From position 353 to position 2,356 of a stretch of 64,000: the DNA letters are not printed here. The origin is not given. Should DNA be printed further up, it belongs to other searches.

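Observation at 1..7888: Anaerobic ester-scavenging module: periplasmic MHETase/tannase-family esterase embedded in a twin-DctP TRAP operon with a CoA ligase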

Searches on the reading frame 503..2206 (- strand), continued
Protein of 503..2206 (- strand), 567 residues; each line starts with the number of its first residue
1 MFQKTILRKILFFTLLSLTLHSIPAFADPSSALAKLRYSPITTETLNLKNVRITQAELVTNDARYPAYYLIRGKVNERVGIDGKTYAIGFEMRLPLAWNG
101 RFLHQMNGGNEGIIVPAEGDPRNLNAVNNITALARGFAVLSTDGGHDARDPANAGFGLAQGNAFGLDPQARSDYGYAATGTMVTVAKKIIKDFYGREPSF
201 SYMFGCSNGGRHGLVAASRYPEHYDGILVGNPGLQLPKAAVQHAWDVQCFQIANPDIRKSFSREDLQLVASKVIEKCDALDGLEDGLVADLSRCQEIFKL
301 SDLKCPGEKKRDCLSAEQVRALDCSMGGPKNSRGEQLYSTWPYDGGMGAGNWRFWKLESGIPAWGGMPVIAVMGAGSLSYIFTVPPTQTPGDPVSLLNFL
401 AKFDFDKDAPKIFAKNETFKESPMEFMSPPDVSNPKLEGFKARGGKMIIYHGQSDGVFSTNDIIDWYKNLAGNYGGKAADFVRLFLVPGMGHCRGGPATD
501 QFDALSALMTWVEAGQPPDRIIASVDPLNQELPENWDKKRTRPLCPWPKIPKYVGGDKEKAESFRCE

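Call 15: find_encoding_contigs(protein=P0002, flank=10000, max_places=3)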
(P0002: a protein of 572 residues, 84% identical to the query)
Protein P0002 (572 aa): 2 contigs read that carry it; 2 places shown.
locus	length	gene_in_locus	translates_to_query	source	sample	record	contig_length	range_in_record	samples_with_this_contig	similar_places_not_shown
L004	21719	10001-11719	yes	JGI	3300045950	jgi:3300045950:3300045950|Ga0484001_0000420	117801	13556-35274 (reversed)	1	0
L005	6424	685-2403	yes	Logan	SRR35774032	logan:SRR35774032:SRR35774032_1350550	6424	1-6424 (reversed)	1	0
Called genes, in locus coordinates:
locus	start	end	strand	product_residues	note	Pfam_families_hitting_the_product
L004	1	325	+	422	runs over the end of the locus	PF01208:URO-D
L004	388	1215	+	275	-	PF00809:Pterin_bind, PF03599:CdhD (weak)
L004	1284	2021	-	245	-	PF00392:GntR, PF07729:FCD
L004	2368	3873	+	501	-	PF00501:AMP-binding, PF13193:AMP-binding_C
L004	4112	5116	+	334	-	PF03480:DctP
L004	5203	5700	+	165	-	PF04290:DctQ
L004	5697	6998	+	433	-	PF06808:DctM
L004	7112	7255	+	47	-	-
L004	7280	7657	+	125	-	PF04480:DUF559, PF18741:MTES_1575 (weak)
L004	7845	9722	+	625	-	PF07519:Tannase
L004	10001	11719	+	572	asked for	PF07519:Tannase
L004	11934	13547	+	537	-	PF00501:AMP-binding, PF13193:AMP-binding_C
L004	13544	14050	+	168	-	PF00111:Fer2 (faint), PF13085:Fer2_3 (faint), PF01799:Fer2_2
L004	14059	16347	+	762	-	PF01315:Ald_Xan_dh_C, PF02738:MoCoBD_1, PF20256:MoCoBD_2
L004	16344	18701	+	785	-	PF00941:FAD_binding_5, PF14691:Fer4_20, PF01946:Thi4 (weak), PF01266:DAO (weak), PF07992:Pyr_redox_2, PF13450:NAD_binding_8, PF13738:Pyr_redox_3 (weak), PF03450:CO_deh_flav_C, +4 more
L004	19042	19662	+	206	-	PF00440:TetR_N, PF17932:TetR_C_24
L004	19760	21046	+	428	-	PF13458:Peripla_BP_6, PF01094:ANF_receptor, PF13433:Peripla_BP_5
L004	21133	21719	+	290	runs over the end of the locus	PF02653:BPD_transp_2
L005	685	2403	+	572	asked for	PF07519:Tannase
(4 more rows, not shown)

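Call 17: find_related_loci(query=window:503-2206:-, collection=genome_contigs, flank=10000)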
Query window:503-2206:- (567 aa) in genome_contigs; peptide patterns used: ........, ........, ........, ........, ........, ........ (x = any residue, [..] = any of these).
353 stretches matched a pattern; 335 encode a relative of the query (tblastn E <= 1e-3); the best 80 are kept; 80 distinct loci.
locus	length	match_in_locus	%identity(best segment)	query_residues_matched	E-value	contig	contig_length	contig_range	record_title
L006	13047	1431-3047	81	25-567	0e+0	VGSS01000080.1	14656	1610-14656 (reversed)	MAG: Deltaproteobacteria bacterium isolate K_DeepCast_250m_m2_302 K_DeepCast_250m_m2_302_Ga0194125_10008333, whole genom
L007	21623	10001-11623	68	27-567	0e+0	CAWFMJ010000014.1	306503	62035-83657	MAG: uncultured delta proteobacterium isolate MFD02138.bin.2.69 genome assembly, contig: contig_14385, whole genome shot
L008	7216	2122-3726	64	32-566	0e+0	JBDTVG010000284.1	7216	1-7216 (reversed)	MAG: Chloroflexota bacterium isolate cluster3_bin.62 NODE_52726_length_7216_cov_8.949169, whole genome shotgun sequence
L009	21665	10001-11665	60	8-566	0e+0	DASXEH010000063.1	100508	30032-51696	MAG TPA_asm: Magnetospirillaceae bacterium isolate SMAG_U5107 k141_2870887, whole genome shotgun sequence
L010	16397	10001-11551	63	47-566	0e+0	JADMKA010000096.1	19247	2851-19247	MAG: Vitreoscilla sp. isolate MAG_67 NODE_2069_length_19247_cov_11.901209, whole genome shotgun sequence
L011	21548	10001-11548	61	48-567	0e+0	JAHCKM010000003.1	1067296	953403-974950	MAG: Burkholderiaceae bacterium isolate TGS_PRO28 PRO28_3, whole genome shotgun sequence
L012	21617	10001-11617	57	10-555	0e+0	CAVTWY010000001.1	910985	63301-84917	MAG: uncultured beta proteobacterium isolate MFD04651.bin.1.55 genome assembly, contig: contig_16380, whole genome shotg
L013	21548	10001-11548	59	48-566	0e+0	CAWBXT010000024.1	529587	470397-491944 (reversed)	MAG: uncultured beta proteobacterium isolate MFD05442.bin.1.419 genome assembly, contig: contig_899, whole genome shotgu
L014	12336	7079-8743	60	7-566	0e+0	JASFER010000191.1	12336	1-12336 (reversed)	MAG: Desulfobacteraceae bacterium isolate D0606M12metaG_Bin_670 D0606M12metaG_FD_scaffold_1317_c1, whole genome shotgun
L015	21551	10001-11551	59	48-567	0e+0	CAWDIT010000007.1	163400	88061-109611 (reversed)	MAG: uncultured bacterium isolate MFD04716.bin.1.121 genome assembly, contig: contig_21911, whole genome shotgun sequenc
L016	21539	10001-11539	58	48-566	0e+0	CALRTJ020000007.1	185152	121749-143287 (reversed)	MAG: Hydrogenophaga intermedia isolate JJ-JE53-10-4-mx-bin551 genome assembly, contig: JJ-RD922-193-C19, whole genome sh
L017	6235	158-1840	55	8-566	0e+0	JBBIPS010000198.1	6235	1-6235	MAG: Burkholderiales bacterium isolate EPS170215_bin_308 NODE_5384_length_6235_cov_1.38114, whole genome shotgun sequenc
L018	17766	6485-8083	55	32-566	0e+0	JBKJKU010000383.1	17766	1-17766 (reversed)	MAG: Aquabacterium sp. isolate ant_bin.257 k117_150220, whole genome shotgun sequence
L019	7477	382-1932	56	48-566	0e+0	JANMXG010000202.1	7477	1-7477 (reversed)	MAG: Betaproteobacteria bacterium isolate OTE_88_metabat_136 OTE_88_k141_2839840, whole genome shotgun sequence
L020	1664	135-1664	59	37-544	0e+0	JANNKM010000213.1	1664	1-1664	MAG: Rhizobacter sp. isolate SOY_4_C_metabat_101 SOY_4_C_k141_3045964, whole genome shotgun sequence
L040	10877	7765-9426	47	2-567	3e-164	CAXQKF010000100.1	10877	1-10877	MAG: Donghicola sp. isolate 3um_A1B0804_2.50 genome assembly, contig: k127_977801, whole genome shotgun sequence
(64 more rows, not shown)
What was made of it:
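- The nearest genomes are Deltaproteobacteria MAGs (call 17).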

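Call 27: find_encoding_contigs(protein=P0006, flank=10000, max_places=2)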
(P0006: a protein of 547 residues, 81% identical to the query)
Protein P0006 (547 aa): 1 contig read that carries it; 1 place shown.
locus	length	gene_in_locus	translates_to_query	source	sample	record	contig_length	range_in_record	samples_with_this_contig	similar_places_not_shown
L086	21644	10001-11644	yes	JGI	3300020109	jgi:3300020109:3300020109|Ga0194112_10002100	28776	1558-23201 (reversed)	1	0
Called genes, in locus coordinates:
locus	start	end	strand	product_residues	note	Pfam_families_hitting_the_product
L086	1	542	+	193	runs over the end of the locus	PF00117:GATase, PF07722:Peptidase_C26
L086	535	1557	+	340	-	PF02885:Glycos_trans_3N, PF00591:Glycos_transf_3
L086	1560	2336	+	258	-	PF00218:IGPS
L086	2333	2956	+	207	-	PF00697:PRAI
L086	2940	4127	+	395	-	PF00291:PALP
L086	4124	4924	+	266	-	PF00290:Trp_syntA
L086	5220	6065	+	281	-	PF02569:Pantoate_ligase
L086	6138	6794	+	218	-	PF00702:Hydrolase, PF12710:HAD, PF13419:HAD_2, PF08282:Hydrolase_3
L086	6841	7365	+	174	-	PF01569:PAP2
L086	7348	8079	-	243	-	PF00392:GntR, PF07729:FCD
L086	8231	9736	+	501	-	PF00501:AMP-binding, PF13193:AMP-binding_C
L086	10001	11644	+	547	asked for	PF07519:Tannase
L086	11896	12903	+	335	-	PF03480:DctP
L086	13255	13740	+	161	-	PF04290:DctQ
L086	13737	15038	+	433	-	PF06808:DctM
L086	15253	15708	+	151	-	PF07331:TctB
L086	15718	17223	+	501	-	PF01970:TctA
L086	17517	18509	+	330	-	PF04909:Amidohydro_2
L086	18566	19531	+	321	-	PF03401:TctC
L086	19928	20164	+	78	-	-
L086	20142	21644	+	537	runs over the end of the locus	PF00501:AMP-binding, PF13193:AMP-binding_C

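Call 28: find_encoding_contigs(protein=P0009, flank=10000, max_places=2)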
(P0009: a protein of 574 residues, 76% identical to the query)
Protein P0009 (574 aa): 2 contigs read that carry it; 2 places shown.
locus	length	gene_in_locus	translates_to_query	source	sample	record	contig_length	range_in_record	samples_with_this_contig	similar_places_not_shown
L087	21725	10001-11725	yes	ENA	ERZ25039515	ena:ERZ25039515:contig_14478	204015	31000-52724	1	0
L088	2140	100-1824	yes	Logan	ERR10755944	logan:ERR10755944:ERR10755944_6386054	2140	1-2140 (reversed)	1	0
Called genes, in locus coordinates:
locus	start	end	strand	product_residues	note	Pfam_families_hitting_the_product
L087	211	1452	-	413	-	PF00724:Oxidored_FMN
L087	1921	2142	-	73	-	-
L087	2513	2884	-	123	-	-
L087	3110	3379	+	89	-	-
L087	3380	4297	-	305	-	PF08902:DUF1848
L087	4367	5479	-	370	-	-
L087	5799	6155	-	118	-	-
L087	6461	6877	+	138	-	PF04343:DUF488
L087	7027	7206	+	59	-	-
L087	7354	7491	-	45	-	-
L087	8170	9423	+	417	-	PF13191:AAA_16 (weak), PF13401:AAA_22, PF22703:Cdc6_lid, PF09079:WHD_Cdc6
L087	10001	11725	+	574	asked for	PF07519:Tannase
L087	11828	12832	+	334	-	PF08450:SGL (faint)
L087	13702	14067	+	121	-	-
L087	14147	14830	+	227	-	-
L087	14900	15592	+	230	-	-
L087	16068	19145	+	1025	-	PF12770:CHAT, PF24885:TPR_NPHP3, PF00515:TPR_1, PF13424:TPR_12, PF13374:TPR_10, PF13374:TPR_10, PF13424:TPR_12, PF14938:SNAP, +42 more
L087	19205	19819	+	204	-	PF13424:TPR_12, PF14938:SNAP (weak), PF24885:TPR_NPHP3, PF00515:TPR_1, PF07719:TPR_2 (weak), PF13181:TPR_8, PF13374:TPR_10, PF13424:TPR_12, +10 more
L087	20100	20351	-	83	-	-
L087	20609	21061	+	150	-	-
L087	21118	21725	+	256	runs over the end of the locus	-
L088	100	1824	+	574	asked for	PF07519:Tannase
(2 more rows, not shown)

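Call 29: find_encoding_contigs(protein=P0021, flank=10000, max_places=2)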
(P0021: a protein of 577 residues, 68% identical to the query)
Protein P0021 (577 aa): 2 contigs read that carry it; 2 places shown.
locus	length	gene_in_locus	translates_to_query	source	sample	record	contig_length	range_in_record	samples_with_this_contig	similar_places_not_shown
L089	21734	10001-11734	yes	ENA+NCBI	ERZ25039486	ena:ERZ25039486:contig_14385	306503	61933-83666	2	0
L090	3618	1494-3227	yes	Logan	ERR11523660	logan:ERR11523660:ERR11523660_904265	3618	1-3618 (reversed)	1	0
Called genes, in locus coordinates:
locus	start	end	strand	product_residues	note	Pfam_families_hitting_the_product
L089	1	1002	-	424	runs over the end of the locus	PF04052:TolB_N, PF00930:DPPIV_N (faint), PF26549:Tricorn_N, PF26550:Tricorn_2nd, PF07676:PD40 (weak), PF26549:Tricorn_N (weak), PF07676:PD40 (weak)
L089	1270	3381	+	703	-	PF02702:KdpD, PF00582:Usp, PF13493:DUF4118, PF13492:GAF_3 (weak)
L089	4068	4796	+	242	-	PF00753:Lactamase_B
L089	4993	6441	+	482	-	PF00890:FAD_binding_2, PF01266:DAO, PF03486:HI0933_like (faint), PF07992:Pyr_redox_2 (weak), PF12831:FAD_oxidored (weak), PF13450:NAD_binding_8 (faint)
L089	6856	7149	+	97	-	PF01909:NTP_transf_2, PF18765:Polbeta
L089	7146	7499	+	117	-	PF01934:HepT-like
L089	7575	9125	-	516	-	PF00270:DEAD, PF00271:Helicase_C, PF16124:RecQ_Zn_bind, PF00570:HRDC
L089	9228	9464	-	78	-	-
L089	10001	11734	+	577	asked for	PF00326:Peptidase_S9 (faint), PF07519:Tannase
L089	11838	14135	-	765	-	PF12729:4HB_MCP_1, PF00672:HAMP, PF18947:HAMP_2, PF00015:MCPsignal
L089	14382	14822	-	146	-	-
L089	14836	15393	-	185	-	PF02669:KdpC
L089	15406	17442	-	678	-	PF00122:E1-E2_ATPase, PF00702:Hydrolase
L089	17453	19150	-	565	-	PF03814:KdpA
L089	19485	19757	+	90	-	-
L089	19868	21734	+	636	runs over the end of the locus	PF00005:ABC_tran, PF00006:ATP-synt_ab (faint), PF02463:SMC_N (faint), PF03193:RsgA_GTPase (faint), PF13555:AAA_29 (faint), PF12848:ABC_tran_Xtn, PF00005:ABC_tran, PF16326:ABC_tran_CTD, +4 more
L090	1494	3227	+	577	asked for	PF00326:Peptidase_S9 (faint), PF07519:Tannase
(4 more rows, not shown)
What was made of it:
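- L087 and L089 have the esterase alone (calls 28, 29).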
